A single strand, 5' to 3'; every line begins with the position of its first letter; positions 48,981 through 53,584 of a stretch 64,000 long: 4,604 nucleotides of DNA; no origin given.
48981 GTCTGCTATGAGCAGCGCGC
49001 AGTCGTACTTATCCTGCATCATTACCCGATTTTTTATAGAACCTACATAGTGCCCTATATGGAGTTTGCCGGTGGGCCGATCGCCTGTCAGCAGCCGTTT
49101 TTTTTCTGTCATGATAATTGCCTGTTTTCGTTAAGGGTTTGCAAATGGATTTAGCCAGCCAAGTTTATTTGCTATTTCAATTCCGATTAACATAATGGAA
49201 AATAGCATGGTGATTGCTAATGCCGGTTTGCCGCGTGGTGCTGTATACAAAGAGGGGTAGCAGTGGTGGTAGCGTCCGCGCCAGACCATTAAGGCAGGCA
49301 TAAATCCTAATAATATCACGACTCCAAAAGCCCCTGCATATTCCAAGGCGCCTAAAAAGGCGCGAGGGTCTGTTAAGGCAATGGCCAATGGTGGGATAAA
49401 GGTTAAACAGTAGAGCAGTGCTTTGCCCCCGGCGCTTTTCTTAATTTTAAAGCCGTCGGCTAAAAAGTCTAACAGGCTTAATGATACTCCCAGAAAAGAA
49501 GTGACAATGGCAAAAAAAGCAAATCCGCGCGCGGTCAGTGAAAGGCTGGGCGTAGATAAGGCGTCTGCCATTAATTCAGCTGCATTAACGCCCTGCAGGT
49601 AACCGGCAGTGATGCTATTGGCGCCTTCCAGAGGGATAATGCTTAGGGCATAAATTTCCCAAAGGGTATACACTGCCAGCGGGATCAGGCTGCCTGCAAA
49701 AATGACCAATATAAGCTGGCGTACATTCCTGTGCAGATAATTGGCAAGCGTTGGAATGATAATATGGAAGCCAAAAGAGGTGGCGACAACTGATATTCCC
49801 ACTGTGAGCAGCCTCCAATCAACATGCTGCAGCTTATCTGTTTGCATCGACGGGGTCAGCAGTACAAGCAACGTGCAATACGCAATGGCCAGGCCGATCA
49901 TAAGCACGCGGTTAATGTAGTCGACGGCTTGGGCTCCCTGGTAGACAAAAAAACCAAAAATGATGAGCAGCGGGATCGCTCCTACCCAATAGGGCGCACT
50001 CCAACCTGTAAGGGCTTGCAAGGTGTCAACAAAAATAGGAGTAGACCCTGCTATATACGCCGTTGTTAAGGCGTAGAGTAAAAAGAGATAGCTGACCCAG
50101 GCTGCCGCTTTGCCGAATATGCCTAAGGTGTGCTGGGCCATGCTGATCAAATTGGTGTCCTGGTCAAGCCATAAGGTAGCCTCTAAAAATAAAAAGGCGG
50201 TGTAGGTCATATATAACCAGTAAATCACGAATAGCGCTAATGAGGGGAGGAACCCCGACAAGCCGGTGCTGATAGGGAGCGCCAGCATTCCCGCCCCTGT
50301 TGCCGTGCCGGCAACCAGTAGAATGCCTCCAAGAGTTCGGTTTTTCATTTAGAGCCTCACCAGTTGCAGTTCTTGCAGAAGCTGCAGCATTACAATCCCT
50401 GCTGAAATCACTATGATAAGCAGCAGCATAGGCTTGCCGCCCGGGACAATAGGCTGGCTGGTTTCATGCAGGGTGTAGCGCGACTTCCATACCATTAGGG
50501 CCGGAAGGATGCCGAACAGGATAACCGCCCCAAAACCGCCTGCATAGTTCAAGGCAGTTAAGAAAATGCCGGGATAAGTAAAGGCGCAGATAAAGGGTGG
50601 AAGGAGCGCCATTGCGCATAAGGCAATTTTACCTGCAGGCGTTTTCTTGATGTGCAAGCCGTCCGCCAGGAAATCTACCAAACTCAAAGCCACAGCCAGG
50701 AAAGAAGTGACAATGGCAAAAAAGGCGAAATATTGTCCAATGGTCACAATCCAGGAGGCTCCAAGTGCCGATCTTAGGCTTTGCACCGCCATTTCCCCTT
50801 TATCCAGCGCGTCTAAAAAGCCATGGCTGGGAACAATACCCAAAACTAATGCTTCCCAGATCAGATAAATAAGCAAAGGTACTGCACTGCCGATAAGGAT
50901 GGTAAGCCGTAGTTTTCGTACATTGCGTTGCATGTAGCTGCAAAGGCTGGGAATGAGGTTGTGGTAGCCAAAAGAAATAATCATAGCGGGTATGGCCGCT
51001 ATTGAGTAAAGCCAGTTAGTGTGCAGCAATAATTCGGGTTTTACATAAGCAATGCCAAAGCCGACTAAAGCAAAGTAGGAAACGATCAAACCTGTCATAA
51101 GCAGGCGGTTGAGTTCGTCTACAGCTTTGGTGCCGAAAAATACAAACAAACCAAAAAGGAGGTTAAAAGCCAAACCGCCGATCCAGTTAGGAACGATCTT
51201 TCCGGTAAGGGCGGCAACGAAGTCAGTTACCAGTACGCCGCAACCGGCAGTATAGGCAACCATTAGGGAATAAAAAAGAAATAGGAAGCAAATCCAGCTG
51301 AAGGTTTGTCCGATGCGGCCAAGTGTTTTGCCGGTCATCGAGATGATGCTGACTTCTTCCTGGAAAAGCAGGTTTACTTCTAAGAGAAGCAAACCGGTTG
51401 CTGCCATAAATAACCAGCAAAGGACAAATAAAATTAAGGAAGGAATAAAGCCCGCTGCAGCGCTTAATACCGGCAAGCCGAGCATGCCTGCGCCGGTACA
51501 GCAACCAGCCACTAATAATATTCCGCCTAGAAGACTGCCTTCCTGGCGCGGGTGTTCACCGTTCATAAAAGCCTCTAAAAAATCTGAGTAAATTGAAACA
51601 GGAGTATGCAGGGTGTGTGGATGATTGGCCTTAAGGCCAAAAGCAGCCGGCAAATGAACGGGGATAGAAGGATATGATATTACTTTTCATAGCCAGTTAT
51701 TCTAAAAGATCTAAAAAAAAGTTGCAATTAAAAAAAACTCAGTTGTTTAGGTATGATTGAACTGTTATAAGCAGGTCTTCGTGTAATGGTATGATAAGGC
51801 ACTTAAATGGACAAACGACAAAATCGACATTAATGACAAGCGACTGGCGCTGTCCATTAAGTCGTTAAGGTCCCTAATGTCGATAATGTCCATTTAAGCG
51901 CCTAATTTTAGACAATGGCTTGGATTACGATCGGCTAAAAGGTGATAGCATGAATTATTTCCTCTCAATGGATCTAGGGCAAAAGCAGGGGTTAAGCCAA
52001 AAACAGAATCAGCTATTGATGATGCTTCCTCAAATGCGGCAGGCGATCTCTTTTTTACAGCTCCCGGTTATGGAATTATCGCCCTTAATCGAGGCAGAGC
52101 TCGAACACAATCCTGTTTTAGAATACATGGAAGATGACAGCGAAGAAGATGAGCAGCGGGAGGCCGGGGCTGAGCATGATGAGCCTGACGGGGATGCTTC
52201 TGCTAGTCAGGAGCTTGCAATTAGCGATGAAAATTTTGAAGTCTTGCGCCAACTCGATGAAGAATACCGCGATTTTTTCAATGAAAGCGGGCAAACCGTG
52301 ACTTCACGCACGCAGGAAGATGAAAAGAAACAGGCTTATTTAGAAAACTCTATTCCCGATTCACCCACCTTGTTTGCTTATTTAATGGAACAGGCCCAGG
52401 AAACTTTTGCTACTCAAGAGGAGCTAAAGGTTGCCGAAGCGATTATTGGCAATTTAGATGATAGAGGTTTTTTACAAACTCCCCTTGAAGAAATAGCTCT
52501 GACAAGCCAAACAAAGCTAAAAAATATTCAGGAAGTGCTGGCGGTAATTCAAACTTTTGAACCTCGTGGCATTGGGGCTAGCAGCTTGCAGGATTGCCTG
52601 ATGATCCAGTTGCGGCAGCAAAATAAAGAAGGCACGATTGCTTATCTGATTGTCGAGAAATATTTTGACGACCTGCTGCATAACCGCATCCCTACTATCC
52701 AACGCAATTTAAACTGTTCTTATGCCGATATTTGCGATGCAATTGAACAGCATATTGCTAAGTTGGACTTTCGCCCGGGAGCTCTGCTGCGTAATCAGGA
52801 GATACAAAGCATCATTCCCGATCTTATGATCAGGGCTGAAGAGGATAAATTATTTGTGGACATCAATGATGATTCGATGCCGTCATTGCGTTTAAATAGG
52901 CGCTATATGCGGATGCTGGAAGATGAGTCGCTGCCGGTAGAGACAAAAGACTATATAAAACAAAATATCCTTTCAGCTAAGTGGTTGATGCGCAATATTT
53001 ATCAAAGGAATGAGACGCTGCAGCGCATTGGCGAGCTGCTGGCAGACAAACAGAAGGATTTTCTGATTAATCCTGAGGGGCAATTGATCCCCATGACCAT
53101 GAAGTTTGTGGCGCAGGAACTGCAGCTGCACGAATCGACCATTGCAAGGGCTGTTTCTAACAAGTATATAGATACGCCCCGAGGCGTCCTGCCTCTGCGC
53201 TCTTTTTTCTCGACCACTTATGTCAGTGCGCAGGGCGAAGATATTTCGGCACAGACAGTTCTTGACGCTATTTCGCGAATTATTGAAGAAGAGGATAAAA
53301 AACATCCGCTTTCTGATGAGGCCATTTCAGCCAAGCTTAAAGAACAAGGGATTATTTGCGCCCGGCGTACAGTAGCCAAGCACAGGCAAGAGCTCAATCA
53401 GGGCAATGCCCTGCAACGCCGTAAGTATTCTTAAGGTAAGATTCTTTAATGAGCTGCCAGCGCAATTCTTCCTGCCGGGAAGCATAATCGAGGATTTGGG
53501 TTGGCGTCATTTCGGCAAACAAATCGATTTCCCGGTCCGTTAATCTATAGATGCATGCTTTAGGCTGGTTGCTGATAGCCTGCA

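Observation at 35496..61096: Four sequence-unrelated long palindromes lie within 26 kb, all adjacent to gene ends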

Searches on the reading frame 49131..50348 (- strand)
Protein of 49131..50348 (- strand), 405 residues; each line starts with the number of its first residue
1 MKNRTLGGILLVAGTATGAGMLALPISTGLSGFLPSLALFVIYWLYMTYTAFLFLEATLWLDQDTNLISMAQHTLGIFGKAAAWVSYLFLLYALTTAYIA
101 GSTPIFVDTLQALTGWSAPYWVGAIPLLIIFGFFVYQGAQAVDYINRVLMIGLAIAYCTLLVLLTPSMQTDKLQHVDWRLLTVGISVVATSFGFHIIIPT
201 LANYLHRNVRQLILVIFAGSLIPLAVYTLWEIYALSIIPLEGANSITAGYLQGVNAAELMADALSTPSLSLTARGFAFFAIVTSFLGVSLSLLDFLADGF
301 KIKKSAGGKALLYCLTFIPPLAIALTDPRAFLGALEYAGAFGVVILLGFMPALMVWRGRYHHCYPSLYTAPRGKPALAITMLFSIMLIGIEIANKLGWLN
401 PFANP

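Call 98: search_protein_families(library=pfam, proteins=[window:49131-50348:-], max_evalue=0.01)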
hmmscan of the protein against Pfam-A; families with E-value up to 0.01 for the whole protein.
window:49131-50348:- (405 aa): 2 families
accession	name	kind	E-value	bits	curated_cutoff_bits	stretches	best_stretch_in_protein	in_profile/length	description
PF03222.19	Trp_Tyr_perm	-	1.7e-92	311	22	1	1-389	1-391/393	Tryptophan/tyrosine permease family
PF01490.24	Aa_trans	-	0.00034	19.8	25.6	1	7-208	7-222/410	Transmembrane amino acid transporter protein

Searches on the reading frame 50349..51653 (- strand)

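Call 72: search_protein_families(library=pfam, proteins=[window:50349-51653:-], max_evalue=0.01)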
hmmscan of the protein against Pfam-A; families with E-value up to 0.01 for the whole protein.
window:50349-51653:- (434 aa): 1 family
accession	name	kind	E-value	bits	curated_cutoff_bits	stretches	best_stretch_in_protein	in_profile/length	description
PF03222.19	Trp_Tyr_perm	-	3.6e-107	359.3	22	1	39-421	3-390/393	Tryptophan/tyrosine permease family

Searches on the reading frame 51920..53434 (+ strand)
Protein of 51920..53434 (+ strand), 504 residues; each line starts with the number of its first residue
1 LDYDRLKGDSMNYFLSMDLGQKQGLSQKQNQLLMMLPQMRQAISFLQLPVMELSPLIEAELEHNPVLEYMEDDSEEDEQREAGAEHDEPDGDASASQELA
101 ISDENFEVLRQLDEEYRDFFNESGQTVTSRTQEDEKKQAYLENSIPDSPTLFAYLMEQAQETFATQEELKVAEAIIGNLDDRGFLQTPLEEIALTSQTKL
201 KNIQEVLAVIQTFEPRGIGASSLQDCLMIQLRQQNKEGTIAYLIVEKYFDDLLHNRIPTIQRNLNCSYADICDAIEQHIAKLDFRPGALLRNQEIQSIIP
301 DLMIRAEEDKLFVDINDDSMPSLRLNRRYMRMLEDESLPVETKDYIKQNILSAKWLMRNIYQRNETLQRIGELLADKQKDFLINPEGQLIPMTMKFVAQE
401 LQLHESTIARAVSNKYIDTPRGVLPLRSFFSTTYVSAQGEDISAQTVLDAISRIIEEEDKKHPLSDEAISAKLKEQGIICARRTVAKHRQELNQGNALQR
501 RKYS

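Call 96: search_protein_families(library=pfam, proteins=[window:51920-53434:+], max_evalue=0.001)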
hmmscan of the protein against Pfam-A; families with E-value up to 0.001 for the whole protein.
window:51920-53434:+ (504 aa): 3 families
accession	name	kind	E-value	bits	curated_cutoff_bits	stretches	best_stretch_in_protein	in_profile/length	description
PF04552.19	Sigma54_DBD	-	2.4e-52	177.4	22.8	1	344-502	2-160/160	Sigma-54, DNA binding domain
PF04963.19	Sigma54_CBD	-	2.3e-50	171.4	22.9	1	142-329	3-185/185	Sigma-54 factor, core binding domain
PF00309.25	Sigma54_AID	-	1.6e-13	50.7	23.8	1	25-68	2-45/46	Sigma-54 factor, Activator interacting domain (AID)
